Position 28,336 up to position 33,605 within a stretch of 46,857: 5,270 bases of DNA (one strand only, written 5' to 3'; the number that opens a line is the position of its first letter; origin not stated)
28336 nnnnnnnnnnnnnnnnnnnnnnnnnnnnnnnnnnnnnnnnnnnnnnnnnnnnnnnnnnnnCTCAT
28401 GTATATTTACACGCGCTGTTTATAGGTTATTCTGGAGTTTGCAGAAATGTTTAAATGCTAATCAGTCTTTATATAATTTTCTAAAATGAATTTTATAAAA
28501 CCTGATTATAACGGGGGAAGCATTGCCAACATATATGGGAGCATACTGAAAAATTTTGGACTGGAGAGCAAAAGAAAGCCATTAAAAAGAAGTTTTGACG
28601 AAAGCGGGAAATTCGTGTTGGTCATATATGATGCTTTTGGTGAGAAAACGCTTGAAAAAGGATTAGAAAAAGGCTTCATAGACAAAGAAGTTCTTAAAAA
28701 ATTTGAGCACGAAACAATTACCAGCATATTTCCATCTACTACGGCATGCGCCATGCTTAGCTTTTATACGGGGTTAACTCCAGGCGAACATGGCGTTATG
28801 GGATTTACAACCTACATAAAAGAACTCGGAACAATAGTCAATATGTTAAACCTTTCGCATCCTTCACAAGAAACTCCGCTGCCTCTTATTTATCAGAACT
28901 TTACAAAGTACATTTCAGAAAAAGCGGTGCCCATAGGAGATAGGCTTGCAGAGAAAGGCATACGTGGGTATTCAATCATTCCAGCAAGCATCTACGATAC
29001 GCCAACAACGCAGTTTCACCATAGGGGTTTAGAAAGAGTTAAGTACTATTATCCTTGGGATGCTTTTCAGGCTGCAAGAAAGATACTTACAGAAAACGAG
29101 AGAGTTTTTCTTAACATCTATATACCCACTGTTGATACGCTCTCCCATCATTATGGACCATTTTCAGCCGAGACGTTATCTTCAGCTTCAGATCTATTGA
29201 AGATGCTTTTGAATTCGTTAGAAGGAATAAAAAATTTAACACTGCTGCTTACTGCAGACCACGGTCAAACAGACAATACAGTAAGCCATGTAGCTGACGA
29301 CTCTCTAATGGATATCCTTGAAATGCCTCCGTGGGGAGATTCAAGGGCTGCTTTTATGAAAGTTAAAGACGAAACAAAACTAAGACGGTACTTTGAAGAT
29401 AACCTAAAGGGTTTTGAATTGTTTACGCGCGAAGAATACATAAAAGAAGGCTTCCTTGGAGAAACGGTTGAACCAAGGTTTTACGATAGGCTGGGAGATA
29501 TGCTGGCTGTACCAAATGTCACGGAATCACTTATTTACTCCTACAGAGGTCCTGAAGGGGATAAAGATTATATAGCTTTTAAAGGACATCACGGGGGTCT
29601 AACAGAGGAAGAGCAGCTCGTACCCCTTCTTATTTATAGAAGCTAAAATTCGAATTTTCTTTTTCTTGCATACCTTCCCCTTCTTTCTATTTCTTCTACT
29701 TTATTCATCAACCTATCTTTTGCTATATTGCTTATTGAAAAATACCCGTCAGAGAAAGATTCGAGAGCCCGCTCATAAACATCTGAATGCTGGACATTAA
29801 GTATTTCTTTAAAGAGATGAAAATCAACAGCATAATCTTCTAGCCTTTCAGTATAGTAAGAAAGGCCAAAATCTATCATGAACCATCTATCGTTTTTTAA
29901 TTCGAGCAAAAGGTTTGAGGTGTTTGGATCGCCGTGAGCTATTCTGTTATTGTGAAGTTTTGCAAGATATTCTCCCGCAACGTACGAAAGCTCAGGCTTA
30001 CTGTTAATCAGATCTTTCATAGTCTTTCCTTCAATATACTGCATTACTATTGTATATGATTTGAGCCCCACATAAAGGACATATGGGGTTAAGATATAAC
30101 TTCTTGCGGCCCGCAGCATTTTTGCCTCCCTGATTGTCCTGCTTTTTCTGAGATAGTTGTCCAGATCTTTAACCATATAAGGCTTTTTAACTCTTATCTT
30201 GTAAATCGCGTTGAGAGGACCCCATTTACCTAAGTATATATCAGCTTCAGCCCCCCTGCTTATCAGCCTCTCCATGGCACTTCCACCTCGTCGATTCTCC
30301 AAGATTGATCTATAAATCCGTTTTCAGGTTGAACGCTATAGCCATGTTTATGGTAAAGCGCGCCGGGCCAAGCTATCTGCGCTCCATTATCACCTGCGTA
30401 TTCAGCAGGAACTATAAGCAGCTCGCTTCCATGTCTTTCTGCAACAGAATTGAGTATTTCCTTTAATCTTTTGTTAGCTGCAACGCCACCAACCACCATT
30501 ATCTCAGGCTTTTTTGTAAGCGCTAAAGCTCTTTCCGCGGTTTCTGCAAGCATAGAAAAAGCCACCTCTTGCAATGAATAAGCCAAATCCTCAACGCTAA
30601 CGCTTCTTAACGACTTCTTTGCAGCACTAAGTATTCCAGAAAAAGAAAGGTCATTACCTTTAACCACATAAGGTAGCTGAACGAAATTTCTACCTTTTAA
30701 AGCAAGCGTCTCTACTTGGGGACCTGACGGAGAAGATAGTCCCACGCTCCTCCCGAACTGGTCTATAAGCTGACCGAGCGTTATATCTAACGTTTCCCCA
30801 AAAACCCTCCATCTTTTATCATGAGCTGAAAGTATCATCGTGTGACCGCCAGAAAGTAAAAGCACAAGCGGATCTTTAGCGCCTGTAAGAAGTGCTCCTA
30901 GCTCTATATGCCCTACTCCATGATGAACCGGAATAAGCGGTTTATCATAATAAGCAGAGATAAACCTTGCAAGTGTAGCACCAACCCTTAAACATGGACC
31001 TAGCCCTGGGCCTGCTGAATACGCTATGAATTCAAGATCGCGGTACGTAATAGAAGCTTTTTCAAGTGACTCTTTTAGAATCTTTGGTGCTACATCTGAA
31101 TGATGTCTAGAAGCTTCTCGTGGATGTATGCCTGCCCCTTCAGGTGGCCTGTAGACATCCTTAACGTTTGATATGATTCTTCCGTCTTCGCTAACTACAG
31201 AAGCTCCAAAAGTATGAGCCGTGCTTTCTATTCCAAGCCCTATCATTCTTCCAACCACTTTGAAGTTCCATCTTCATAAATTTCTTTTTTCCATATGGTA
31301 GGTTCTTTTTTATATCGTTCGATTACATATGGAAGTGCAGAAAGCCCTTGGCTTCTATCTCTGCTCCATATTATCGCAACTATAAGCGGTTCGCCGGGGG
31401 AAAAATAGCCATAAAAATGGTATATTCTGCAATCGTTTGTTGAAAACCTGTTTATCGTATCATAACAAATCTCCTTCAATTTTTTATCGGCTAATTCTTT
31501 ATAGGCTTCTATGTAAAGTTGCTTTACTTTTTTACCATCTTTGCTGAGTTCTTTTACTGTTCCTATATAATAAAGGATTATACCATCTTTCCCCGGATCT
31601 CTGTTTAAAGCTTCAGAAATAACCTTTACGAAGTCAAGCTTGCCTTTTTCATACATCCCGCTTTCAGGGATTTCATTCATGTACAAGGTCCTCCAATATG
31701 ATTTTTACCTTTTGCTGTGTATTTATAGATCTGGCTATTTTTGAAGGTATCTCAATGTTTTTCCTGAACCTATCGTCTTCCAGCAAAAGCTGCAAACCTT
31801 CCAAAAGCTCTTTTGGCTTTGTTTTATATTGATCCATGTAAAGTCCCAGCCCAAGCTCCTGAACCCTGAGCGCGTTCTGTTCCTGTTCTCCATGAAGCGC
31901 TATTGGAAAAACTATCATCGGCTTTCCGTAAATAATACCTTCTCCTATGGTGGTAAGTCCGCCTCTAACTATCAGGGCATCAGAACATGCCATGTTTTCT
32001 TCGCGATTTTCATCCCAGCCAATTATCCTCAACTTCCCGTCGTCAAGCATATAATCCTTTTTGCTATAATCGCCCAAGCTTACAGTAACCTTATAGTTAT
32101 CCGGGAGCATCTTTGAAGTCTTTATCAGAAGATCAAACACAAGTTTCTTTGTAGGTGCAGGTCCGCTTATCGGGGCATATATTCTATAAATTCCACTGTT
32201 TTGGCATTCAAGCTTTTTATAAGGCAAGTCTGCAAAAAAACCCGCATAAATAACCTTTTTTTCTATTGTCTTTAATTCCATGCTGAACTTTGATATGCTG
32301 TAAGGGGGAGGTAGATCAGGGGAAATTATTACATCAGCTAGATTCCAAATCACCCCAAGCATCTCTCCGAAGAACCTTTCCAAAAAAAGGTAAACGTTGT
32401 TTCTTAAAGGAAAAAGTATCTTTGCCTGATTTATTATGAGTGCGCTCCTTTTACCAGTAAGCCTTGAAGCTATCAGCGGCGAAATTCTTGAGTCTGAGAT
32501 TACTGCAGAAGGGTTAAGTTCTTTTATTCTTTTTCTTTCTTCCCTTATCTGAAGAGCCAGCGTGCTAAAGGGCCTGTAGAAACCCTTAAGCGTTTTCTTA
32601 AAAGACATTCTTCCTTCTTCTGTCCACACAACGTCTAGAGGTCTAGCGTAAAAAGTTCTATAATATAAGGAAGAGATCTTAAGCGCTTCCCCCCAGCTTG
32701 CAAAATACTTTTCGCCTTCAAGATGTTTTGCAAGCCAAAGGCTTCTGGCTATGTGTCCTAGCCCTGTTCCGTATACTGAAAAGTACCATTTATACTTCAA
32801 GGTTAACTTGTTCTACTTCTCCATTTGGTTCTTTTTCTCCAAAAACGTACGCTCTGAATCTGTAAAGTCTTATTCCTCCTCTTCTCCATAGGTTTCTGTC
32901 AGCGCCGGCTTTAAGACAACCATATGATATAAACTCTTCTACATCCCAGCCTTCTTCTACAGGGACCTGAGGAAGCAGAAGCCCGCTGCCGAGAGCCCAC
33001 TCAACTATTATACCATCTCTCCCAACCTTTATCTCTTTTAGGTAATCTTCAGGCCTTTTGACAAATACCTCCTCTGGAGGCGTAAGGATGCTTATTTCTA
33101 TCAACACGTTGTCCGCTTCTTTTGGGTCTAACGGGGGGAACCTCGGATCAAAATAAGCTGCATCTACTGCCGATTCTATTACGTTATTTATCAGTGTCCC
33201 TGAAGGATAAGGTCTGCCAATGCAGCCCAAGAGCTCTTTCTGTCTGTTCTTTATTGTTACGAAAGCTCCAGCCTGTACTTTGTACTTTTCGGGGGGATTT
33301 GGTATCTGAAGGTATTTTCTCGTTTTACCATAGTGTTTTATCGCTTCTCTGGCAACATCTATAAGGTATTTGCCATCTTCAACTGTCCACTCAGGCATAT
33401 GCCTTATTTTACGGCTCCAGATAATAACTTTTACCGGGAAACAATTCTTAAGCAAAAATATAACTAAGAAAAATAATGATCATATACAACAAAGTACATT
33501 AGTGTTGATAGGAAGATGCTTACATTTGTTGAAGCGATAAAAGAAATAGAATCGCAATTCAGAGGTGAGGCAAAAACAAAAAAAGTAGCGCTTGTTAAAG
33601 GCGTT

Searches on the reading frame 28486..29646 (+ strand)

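Call 3: search_protein_families(library=pfam, proteins=[window:28486-29646:+], max_evalue=1)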
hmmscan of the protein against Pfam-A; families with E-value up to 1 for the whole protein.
window:28486-29646:+ (386 aa): 3 families
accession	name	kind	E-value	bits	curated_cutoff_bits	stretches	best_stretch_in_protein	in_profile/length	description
PF01663.27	Phosphodiest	-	5.5e-23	82.6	23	1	44-370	2-340/342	Type I phosphodiesterase / nucleotide pyrophosphatase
PF08665.17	PglZ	-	0.00026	21.5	25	1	196-261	106-172/179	PglZ domain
PF01676.23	Metalloenzyme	-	0.013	15.4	24.3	1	196-270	137-213/252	Metalloenzyme superfamily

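Call 4: search_protein_families(library=ncbifam, proteins=[window:28486-29646:+], max_evalue=1)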
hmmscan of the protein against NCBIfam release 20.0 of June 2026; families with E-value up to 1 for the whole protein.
window:28486-29646:+ (386 aa): 2 families
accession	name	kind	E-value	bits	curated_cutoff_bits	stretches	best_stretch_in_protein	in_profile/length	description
NF042991.1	alk_phos_PafA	equivalog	4.7e-06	25.3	650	2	203-265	300-368/554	alkaline phosphatase PafA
TIGR02335.1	hydr_PhnA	equivalog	0.0004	19.6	407.55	1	44-112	16-86/408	phosphonoacetate hydrolase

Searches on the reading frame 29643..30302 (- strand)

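Call 11: search_protein_families(library=pfam, proteins=[window:29643-30302:-], max_evalue=0.001)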
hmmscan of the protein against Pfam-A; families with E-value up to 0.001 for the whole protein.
window:29643-30302:- (219 aa): 5 families
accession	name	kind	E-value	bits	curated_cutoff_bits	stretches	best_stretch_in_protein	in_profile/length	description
PF00069.31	Pkinase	-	6.5e-08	32.7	31.7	1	31-155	16-152/263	Protein kinase domain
PF03109.22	ABC1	-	1.6e-07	31.2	22.9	1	42-156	103-222/244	ABC1 atypical kinase-like domain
PF01636.29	APH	-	6.3e-06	26.5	23.2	1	120-159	169-208/239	Phosphotransferase enzyme family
PF07714.23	PK_Tyr_Ser-Thr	-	2.1e-05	24.4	23.1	1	11-158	4-159/258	Protein tyrosine and serine/threonine kinase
PF06176.17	WaaY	-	0.00012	22.2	20.3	1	48-144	83-177/229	Lipopolysaccharide core biosynthesis protein (WaaY)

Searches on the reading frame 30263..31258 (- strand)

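Call 11: search_protein_families(library=pfam, proteins=[window:30263-31258:-], max_evalue=0.001)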
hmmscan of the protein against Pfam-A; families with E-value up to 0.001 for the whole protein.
window:30263-31258:- (331 aa): 2 families
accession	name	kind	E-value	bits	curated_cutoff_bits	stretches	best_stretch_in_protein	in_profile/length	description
PF00814.31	TsaD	-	3.3e-74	250.4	24.8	1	30-297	4-264/264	tRNA N6-adenosine threonylcarbamoyltransferase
PF22521.2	HypF_C_2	-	3.3e-06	27.5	27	1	181-292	122-236/241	Carbamoyltransferase, Kae1-like Domain, second subdomain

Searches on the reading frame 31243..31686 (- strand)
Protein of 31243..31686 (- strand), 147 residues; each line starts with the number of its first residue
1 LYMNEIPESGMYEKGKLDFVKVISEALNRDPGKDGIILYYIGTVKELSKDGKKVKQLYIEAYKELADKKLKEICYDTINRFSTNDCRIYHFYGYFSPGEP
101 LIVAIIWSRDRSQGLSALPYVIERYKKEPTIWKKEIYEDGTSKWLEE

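Call 11: search_protein_families(library=pfam, proteins=[window:31243-31686:-], max_evalue=0.001)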
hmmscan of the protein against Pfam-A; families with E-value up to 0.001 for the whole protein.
window:31243-31686:- (147 aa): 1 family
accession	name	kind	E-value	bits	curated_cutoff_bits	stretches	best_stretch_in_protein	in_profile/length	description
PF02391.22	MoaE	-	1.1e-20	74.4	23.4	1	23-128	11-114/114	MoaE protein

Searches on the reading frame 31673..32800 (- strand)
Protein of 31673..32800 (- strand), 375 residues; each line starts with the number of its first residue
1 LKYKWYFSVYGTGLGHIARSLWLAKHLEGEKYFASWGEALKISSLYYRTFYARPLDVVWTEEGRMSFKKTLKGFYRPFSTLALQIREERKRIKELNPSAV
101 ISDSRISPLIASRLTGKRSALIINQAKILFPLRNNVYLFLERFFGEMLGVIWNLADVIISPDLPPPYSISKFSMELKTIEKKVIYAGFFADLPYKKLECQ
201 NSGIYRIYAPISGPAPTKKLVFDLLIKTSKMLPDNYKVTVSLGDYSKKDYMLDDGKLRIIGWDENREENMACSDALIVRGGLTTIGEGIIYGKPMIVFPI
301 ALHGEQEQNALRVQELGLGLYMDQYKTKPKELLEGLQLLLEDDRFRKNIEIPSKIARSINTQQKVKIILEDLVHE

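Call 11: search_protein_families(library=pfam, proteins=[window:31673-32800:-], max_evalue=0.001)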
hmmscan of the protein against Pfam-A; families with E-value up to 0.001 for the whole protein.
window:31673-32800:- (375 aa): 4 families
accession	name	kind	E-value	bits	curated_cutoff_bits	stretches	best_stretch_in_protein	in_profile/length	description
PF04101.22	Glyco_tran_28_C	-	2.8e-12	47.4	22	1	235-345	30-146/166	Glycosyltransferase family 28 C-terminal domain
PF13528.12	Glyco_trans_1_3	-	2e-07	31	25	1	269-331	251-313/322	Glycosyl transferase family 1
PF00201.24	UDPGT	-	7e-07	28.9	19.5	1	274-355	342-421/499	UDP-glucoronosyl and UDP-glucosyl transferase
PF06722.18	EryCIII-like_C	-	0.00016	22.1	31.7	1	272-348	47-121/145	Erythromycin biosynthesis protein CIII-like, C-terminal domain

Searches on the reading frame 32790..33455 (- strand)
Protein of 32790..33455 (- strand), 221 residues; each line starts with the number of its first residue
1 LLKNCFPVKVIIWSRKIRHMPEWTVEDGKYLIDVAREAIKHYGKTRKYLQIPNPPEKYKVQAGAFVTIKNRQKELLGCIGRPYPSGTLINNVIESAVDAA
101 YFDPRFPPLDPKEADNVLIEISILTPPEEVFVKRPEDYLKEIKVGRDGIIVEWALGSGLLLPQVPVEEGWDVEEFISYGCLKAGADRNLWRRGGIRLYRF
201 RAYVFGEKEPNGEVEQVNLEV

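Call 11: search_protein_families(library=pfam, proteins=[window:32790-33455:-], max_evalue=0.001)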
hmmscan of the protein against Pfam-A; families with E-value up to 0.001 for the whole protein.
window:32790-33455:- (221 aa): 1 family
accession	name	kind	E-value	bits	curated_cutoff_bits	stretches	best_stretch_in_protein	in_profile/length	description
PF01871.22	AMMECR1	-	1e-48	165.5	25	1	33-205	2-168/168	AMMECR1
